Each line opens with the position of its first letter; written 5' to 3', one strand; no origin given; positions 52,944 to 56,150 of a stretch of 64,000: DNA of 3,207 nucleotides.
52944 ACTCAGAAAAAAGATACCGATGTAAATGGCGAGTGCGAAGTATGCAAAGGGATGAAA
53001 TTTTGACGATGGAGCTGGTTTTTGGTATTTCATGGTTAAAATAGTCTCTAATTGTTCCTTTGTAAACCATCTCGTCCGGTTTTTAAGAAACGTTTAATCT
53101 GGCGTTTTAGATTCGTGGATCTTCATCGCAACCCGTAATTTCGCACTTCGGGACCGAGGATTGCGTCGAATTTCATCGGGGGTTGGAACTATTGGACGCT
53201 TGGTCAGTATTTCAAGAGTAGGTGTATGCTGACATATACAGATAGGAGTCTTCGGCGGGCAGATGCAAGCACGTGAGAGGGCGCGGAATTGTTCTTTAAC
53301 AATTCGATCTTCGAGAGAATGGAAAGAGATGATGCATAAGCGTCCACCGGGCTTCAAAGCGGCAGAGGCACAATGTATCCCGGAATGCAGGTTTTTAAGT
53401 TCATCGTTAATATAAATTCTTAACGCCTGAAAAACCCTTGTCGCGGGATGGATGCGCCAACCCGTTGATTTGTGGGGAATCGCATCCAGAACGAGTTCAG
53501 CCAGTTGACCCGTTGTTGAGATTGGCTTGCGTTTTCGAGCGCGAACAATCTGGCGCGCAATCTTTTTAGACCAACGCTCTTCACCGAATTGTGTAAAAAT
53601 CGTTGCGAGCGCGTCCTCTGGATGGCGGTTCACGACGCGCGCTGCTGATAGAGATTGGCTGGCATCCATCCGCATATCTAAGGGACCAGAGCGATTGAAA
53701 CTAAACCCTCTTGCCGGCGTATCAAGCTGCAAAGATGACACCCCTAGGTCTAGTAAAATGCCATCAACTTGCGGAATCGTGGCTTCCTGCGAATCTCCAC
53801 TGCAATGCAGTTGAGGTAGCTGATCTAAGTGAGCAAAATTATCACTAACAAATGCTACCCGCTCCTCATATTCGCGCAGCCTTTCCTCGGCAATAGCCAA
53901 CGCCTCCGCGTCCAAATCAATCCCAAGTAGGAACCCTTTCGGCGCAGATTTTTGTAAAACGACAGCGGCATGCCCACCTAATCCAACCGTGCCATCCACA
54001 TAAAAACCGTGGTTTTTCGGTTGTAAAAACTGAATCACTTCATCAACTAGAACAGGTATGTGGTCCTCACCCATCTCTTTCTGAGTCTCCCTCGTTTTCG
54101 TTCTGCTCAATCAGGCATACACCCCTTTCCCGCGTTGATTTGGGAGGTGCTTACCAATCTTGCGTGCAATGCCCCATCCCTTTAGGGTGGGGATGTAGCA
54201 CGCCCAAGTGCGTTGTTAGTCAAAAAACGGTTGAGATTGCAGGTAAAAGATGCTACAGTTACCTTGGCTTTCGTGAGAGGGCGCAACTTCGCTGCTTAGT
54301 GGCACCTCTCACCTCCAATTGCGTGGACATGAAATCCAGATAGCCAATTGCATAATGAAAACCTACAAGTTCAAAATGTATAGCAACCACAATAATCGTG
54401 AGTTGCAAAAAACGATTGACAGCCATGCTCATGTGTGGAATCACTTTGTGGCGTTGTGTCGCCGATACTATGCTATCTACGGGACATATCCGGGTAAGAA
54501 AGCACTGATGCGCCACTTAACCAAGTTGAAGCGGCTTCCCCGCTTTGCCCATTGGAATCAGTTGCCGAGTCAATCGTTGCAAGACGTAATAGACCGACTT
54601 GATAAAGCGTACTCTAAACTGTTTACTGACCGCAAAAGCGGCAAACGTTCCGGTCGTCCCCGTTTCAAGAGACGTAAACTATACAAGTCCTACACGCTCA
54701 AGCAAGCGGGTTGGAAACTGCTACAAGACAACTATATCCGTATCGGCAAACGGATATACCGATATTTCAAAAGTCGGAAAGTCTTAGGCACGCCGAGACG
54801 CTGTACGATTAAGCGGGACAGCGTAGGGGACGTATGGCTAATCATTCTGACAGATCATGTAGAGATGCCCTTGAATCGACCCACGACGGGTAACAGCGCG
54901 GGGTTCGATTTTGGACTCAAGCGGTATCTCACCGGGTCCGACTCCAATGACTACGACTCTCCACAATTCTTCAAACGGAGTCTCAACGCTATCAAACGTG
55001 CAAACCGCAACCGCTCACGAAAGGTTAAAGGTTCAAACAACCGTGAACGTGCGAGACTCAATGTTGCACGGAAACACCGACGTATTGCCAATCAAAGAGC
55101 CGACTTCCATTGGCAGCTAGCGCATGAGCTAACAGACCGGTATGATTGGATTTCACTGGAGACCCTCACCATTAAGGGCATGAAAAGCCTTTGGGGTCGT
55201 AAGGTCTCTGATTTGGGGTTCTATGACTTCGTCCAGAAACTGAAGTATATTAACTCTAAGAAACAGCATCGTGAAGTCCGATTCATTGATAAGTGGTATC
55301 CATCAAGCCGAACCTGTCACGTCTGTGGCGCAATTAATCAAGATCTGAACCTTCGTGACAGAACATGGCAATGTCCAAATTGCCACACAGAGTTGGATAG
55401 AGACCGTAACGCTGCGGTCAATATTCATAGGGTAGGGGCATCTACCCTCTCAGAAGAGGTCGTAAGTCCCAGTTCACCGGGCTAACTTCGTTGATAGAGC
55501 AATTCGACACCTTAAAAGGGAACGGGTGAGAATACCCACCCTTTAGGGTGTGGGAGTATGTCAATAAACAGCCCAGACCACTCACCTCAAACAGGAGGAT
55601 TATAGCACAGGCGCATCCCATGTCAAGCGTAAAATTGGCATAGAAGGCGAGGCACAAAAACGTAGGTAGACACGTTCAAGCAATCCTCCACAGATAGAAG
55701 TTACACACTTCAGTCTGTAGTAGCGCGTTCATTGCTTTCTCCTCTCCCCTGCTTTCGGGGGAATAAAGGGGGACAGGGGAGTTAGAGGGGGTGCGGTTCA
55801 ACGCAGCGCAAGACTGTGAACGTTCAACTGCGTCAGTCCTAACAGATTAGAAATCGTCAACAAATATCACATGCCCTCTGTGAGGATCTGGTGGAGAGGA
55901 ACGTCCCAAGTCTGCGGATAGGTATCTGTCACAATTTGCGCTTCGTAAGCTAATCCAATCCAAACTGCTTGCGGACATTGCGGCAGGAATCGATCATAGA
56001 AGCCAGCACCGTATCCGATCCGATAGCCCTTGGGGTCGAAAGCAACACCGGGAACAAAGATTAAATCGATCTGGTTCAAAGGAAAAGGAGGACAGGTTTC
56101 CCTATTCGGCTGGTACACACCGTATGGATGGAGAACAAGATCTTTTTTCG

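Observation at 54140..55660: Intact solo TnpB element with matching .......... subterminal hairpins (candidate omega-RNA-guided nuclease locus)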

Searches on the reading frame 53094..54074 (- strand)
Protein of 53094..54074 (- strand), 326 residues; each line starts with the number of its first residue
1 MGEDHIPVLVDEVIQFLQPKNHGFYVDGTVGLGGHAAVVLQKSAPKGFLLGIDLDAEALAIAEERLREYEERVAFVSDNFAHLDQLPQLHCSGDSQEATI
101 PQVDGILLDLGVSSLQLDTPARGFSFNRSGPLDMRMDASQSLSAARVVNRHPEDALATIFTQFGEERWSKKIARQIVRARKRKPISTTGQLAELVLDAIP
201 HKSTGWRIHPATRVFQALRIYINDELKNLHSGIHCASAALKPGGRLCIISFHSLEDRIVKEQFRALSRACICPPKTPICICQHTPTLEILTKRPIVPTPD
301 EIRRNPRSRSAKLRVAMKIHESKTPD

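Call 33: find_encoding_contigs(protein=window:53094-54074:-, flank=4000, max_places=8)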
Protein window:53094-54074:- (326 aa): 2 contigs read that carry it; 1 place shown.
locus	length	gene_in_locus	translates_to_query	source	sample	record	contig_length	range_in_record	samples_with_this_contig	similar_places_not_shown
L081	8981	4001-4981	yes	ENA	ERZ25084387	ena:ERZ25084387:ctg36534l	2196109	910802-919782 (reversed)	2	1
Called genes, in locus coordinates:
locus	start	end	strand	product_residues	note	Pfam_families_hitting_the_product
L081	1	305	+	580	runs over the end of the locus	PF25323:6TM_PilS, PF13596:PAS_10, PF00512:HisKA, PF02518:HATPase_c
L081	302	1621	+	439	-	PF00072:Response_reg, PF00158:Sigma54_activat, PF13191:AAA_16, PF14532:Sigma54_activ_2, PF00004:AAA, PF25601:AAA_lid_14, PF02954:HTH_8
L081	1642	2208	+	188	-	PF01812:5-FTHF_cyc-lig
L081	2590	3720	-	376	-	PF01385:OrfB_IS605, PF07282:Cas12f1-like_TNB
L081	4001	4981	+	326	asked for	PF01795:Methyltransf_5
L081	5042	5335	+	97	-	PF04999:FtsL (weak), PF04977:DivIC (weak)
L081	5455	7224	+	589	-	PF03717:PBP_dimer, PF00905:Transpeptidase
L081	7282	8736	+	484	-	PF01225:Mur_ligase, PF08245:Mur_ligase_M, PF02875:Mur_ligase_C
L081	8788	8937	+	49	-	PF26262:DUF8066 (weak)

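Call 34: find_related_loci(query=window:53094-54074:-, collection=metagenome_contigs, flank=3000)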
Query window:53094-54074:- (326 aa) in metagenome_contigs; peptide patterns used: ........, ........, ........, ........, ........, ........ (x = any residue, [..] = any of these).
217 stretches matched a pattern; 114 encode a relative of the query (tblastn E <= 1e-3); the best 80 are kept; 80 distinct loci.
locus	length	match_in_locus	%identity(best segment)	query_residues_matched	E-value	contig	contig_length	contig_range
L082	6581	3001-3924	49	5-322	1e-92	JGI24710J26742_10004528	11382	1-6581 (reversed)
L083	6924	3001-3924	49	5-322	1e-92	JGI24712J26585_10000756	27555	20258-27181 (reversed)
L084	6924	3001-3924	49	5-322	1e-92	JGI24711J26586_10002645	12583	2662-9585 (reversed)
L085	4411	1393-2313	48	5-320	1e-90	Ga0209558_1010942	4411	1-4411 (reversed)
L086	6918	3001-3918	45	5-319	1e-89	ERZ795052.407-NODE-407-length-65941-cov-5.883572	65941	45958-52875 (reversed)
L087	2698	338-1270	47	1-320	4e-91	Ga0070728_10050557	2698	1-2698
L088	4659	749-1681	47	1-319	1e-88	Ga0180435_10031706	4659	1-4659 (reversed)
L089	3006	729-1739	46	1-319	7e-88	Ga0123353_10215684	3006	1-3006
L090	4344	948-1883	46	1-320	2e-86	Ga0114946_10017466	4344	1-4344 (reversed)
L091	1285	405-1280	45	5-305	1e-91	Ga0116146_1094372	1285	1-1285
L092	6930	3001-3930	46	5-319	4e-84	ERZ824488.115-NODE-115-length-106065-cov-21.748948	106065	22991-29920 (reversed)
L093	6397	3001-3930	46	5-319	4e-84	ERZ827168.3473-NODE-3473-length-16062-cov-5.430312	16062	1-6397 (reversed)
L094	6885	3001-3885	44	4-320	2e-82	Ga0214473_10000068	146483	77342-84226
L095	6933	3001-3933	45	1-319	1e-82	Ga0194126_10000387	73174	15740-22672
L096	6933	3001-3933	45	1-319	1e-82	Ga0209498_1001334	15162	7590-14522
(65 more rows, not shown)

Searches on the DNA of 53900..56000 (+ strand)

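Call 4: search_rna_families(source=window, start=53900, end=56000, threshold=evalue, max_evalue=10, show_alignments=3)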
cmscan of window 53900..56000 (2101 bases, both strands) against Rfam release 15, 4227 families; matches with E-value up to 10: 4.
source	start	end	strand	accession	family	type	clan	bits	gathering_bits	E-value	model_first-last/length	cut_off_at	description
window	55687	55781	-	RF02728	HrrF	Gene; sRNA;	-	20.2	77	1.6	1-116/116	no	Haemophilus regulatory RNA responsive to iron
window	54999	55068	+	RF00559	L21_leader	Cis-reg; leader;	-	18.9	36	1.8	1-77/77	no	Ribosomal protein L21 leader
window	54023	54072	-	RF01147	sR12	Gene; snRNA; snoRNA; CD-box;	-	16.3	38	2.1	1-52/52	no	Small nucleolar RNA sR12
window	55685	55736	-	RF01149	sR10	Gene; snRNA; snoRNA; CD-box;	-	14.4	45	1.4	1-54/54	no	Small nucleolar RNA sR10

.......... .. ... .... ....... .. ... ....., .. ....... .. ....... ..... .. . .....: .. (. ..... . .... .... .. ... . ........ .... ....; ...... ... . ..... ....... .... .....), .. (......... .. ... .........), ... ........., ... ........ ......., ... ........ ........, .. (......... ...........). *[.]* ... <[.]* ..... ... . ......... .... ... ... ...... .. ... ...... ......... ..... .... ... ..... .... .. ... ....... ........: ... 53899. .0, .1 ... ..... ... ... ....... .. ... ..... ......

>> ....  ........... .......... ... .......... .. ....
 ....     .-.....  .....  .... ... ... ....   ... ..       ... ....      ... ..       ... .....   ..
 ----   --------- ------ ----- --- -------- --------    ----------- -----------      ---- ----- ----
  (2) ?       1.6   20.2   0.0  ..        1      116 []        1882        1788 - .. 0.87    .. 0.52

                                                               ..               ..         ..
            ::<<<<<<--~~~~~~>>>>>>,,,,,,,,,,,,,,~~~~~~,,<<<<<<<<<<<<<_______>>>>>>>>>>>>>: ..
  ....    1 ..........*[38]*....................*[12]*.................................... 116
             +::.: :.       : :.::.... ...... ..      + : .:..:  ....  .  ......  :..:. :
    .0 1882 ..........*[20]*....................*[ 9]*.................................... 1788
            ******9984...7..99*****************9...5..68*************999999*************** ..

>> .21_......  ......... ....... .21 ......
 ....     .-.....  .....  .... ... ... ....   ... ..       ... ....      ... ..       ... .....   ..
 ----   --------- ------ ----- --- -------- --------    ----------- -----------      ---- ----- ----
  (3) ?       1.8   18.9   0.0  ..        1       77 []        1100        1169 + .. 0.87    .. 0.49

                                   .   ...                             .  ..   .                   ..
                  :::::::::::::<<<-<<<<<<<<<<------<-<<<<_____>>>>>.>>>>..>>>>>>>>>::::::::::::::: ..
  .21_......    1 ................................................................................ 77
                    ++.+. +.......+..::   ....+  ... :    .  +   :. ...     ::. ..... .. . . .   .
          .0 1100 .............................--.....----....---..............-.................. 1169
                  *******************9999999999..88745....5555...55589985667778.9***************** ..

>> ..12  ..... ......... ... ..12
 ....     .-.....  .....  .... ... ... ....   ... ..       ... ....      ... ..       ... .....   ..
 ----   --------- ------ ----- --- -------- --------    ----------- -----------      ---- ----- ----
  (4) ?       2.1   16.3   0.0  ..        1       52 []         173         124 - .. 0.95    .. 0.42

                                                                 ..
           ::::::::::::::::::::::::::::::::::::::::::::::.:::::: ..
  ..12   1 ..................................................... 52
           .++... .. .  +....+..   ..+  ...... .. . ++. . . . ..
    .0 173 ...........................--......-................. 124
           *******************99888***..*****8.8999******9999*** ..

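Call 8: search_dna_similar(query=window:54100-55700:+, collection=plasmids, mode=distant)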
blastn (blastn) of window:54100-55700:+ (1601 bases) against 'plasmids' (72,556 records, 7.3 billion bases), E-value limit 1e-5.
No match.

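Call 60: search_rna_families(source=window, start=54150, end=54365, threshold=evalue, max_evalue=10)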
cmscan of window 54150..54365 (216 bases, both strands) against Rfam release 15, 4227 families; matches with E-value up to 10: 1.
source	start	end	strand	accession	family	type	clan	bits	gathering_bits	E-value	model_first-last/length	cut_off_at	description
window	54320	54365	+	RF02510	PYLIS_3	Cis-reg;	-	9.9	38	8.9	1-48/100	3'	Pyrrolysine insertion sequence mttB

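Call 61: search_rna_families(source=window, start=55380, end=55600, threshold=evalue, max_evalue=10)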
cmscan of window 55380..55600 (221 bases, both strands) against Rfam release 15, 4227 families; matches with E-value up to 10: 1.
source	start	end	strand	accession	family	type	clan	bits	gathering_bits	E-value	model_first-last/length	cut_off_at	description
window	55387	55454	+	RF01540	TB11Cs4H2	Gene; snRNA; snoRNA; HACA-box;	-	14.9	50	2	1-64/64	no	Trypanosomatid snoRNA TB11Cs4H2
